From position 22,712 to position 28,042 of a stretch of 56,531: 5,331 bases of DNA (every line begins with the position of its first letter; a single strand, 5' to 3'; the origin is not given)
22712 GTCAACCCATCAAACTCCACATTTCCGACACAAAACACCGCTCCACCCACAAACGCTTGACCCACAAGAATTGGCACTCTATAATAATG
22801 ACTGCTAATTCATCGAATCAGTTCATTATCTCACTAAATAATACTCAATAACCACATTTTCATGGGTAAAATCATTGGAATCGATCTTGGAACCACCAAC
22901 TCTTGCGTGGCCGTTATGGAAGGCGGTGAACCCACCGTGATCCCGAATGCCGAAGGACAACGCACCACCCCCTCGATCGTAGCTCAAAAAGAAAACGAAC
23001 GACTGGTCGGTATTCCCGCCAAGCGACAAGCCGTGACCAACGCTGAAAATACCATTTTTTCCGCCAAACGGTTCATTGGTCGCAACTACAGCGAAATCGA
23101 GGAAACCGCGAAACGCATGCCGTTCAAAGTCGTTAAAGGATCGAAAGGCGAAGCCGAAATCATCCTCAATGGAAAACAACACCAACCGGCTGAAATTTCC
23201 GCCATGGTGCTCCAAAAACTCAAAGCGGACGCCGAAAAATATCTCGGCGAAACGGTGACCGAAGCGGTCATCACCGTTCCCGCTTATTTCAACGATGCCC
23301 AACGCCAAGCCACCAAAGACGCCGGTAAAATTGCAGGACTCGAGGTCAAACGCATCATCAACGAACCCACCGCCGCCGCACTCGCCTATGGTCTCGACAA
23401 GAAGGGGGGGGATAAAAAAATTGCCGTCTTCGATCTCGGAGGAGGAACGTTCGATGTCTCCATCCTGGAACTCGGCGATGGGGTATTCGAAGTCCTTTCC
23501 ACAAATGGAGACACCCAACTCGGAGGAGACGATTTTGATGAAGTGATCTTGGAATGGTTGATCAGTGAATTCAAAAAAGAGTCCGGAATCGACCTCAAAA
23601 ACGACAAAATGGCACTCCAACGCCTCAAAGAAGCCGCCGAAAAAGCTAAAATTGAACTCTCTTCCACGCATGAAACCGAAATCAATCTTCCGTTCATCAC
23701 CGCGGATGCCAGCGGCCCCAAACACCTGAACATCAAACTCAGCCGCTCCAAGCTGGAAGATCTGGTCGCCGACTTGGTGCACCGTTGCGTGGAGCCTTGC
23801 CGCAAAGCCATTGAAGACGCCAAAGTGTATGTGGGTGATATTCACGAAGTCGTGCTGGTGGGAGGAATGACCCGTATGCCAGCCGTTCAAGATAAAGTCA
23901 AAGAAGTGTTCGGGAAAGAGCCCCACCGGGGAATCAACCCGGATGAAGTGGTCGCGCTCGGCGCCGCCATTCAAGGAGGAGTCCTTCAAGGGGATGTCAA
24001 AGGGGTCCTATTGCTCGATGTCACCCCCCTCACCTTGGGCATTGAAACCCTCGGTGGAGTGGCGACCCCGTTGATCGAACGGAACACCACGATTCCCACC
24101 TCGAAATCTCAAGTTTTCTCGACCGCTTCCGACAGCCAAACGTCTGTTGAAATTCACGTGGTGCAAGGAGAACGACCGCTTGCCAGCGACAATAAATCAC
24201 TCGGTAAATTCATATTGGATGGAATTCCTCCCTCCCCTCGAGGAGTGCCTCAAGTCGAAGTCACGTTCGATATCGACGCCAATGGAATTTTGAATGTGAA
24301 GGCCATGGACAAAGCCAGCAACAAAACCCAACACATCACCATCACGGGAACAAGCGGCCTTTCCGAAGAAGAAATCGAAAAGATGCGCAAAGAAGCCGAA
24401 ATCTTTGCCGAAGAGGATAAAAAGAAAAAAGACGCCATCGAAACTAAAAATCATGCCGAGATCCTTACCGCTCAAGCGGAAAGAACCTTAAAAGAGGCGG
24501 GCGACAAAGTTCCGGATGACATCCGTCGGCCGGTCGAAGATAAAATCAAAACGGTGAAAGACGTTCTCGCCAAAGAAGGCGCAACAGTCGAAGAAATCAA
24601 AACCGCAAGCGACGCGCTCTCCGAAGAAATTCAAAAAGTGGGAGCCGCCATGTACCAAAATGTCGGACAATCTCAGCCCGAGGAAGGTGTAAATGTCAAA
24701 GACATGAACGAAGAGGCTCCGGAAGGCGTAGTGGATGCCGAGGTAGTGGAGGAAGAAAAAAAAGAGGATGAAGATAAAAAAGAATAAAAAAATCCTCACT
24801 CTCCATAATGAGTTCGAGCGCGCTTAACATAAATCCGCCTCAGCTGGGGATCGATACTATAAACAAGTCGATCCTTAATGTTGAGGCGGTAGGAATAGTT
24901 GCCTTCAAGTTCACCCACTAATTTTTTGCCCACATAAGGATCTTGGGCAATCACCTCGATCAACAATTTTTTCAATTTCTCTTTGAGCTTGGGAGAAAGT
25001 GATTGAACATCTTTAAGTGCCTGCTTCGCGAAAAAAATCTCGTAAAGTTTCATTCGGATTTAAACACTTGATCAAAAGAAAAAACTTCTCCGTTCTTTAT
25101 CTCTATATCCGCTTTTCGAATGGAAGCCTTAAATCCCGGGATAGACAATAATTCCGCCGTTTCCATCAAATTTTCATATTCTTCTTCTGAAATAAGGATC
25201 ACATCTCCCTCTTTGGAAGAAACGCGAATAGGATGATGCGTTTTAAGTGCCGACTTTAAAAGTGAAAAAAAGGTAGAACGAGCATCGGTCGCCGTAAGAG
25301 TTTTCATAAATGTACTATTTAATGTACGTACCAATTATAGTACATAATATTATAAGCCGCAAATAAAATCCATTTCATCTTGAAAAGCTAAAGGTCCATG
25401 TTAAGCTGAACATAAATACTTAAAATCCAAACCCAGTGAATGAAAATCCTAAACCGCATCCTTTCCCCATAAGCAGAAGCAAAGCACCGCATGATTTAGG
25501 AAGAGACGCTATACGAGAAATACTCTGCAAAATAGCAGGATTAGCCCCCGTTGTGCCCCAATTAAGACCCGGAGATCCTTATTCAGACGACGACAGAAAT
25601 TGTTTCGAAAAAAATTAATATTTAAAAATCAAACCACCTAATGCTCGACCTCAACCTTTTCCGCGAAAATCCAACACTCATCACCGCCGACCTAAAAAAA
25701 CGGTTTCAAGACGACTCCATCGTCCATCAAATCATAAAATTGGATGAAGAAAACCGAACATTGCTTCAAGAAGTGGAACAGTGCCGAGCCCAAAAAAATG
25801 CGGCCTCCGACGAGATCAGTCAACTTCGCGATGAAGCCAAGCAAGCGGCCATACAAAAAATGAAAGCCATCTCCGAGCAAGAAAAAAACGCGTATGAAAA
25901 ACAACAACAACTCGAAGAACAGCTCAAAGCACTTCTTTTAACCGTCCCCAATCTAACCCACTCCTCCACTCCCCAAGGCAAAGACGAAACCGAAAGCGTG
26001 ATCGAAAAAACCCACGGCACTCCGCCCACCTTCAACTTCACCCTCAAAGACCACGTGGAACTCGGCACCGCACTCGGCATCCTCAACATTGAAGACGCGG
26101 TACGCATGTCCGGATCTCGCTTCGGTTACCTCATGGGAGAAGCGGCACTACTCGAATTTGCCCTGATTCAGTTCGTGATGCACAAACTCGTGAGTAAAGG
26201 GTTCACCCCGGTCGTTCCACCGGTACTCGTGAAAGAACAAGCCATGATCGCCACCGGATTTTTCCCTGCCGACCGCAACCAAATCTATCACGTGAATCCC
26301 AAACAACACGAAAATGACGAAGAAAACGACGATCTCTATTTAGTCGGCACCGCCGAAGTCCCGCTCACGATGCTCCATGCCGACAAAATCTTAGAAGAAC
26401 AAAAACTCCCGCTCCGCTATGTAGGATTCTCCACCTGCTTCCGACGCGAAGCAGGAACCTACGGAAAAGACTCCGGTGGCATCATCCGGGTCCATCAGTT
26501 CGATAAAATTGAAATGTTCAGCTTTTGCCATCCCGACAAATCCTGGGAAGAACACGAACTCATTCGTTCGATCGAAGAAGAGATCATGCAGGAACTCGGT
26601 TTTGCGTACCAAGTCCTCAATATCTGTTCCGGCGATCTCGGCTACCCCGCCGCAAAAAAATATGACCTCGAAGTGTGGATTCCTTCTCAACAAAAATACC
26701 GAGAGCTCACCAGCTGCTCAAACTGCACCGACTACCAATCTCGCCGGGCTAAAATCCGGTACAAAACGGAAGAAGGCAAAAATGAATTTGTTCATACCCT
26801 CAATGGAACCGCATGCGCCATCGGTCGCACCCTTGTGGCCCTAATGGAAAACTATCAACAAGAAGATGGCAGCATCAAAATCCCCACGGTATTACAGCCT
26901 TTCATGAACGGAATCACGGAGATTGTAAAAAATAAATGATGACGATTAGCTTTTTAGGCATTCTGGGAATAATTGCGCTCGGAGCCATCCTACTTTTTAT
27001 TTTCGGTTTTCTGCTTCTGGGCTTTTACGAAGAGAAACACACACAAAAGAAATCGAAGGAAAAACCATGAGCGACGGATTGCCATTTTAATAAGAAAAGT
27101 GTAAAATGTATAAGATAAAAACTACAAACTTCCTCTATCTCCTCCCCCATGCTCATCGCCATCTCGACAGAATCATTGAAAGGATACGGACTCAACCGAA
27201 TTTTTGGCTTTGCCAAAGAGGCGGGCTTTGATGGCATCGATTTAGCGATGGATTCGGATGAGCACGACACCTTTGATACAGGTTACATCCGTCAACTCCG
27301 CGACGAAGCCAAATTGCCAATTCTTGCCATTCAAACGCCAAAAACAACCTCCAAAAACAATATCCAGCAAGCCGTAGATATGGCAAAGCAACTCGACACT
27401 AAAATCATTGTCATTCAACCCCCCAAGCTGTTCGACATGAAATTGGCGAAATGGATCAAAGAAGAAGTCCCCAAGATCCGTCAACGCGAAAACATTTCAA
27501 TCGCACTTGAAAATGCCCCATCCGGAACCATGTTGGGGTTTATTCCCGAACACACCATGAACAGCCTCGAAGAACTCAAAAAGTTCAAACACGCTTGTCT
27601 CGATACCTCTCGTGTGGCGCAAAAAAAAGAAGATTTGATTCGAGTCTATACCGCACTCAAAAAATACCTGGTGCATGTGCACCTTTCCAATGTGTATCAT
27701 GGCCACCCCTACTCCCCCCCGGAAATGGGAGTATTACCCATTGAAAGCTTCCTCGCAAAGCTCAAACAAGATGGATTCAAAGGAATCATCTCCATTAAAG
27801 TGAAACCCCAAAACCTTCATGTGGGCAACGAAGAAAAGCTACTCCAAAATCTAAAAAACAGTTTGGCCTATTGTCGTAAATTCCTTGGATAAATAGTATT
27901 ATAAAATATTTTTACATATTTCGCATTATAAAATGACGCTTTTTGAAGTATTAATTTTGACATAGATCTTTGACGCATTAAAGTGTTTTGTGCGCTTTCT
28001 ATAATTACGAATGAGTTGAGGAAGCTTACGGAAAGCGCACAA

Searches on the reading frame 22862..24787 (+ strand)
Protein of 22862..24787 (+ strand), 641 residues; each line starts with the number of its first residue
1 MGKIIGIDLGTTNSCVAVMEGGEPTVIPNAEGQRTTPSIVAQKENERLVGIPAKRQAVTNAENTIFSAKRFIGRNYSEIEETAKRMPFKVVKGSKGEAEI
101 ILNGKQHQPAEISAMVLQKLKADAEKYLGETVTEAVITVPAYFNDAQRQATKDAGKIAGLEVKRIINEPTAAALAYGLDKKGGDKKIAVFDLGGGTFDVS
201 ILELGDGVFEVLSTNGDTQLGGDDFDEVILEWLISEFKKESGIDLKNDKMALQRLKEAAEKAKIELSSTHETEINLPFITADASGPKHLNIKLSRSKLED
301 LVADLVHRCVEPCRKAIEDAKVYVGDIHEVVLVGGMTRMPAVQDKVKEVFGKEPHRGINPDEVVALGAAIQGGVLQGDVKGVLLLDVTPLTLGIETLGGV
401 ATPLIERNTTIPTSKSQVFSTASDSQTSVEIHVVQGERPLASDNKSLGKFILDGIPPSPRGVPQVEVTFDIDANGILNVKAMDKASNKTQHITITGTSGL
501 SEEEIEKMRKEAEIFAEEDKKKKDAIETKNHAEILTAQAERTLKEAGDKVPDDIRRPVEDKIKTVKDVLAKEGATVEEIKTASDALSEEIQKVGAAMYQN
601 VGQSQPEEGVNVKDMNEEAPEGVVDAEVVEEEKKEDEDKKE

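Call 69: search_protein_families(library=pfam, proteins=[window:22862-24787:+], max_evalue=0.00001)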
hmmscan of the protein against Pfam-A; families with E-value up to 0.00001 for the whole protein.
window:22862-24787:+ (641 aa): 2 families
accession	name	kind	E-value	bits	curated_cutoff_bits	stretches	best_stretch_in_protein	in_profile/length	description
PF00012.26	HSP70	-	4.2e-265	881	20.6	1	4-599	1-599/599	Hsp70 protein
PF06723.19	MreB_Mbl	-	1.3e-16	60.8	27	1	117-369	78-316/327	MreB/Mbl protein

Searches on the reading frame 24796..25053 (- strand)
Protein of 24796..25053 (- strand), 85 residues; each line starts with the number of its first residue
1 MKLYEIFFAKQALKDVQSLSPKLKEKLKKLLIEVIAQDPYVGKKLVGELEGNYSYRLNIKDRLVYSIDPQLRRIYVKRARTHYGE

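Call 69: search_protein_families(library=pfam, proteins=[window:24796-25053:-], max_evalue=0.00001)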
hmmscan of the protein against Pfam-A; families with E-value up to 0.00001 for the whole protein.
window:24796-25053:- (85 aa): 2 families
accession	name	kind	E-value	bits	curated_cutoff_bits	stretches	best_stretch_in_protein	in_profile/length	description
PF15781.12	ParE-like_toxin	-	4e-07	30.3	28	1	10-82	5-79/87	ParE-like toxin of type II bacterial toxin-antitoxin system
PF06769.20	YoeB_toxin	-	1.9e-06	28.2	27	1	9-83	2-80/80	YoeB-like toxin of bacterial type II toxin-antitoxin system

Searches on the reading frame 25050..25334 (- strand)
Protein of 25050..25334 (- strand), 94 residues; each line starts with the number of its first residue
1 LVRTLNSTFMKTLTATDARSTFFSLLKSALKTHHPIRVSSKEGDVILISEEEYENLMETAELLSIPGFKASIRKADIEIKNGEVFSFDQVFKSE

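Call 69: search_protein_families(library=pfam, proteins=[window:25050-25334:-], max_evalue=0.00001)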
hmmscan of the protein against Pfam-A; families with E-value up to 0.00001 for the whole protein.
window:25050-25334:- (94 aa): 1 family
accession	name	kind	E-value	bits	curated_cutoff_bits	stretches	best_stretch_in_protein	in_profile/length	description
PF02604.26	PhdYeFM_antitox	-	1e-14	54.4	29.8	1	10-80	1-72/74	Antitoxin Phd_YefM, type II toxin-antitoxin system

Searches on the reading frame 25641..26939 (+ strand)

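Call 69: search_protein_families(library=pfam, proteins=[window:25641-26939:+], max_evalue=0.00001)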
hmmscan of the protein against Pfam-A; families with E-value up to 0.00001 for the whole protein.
window:25641-26939:+ (432 aa): 3 families
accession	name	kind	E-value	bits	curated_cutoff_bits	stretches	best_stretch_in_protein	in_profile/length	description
PF00587.30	tRNA-synt_2b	-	1.5e-44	152.7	29.3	1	226-405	5-179/179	tRNA synthetase class II core domain (G, H, P, S and T)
PF02403.27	Seryl_tRNA_N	-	1.4e-24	86.9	28.2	1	1-105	1-107/108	Seryl-tRNA synthetase N-terminal domain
PF20994.3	CENPU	-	4.8e-06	26.8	27.8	1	31-123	80-170/200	CENPU protein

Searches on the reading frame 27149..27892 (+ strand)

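Call 69: search_protein_families(library=pfam, proteins=[window:27149-27892:+], max_evalue=0.00001)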
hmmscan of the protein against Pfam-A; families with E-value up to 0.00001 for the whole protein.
window:27149-27892:+ (247 aa): 1 family
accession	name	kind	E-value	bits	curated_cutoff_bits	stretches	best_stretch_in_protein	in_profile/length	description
PF01261.30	AP_endonuc_2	-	1.8e-17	64.3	31.1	1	21-228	3-235/249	Xylose isomerase-like TIM barrel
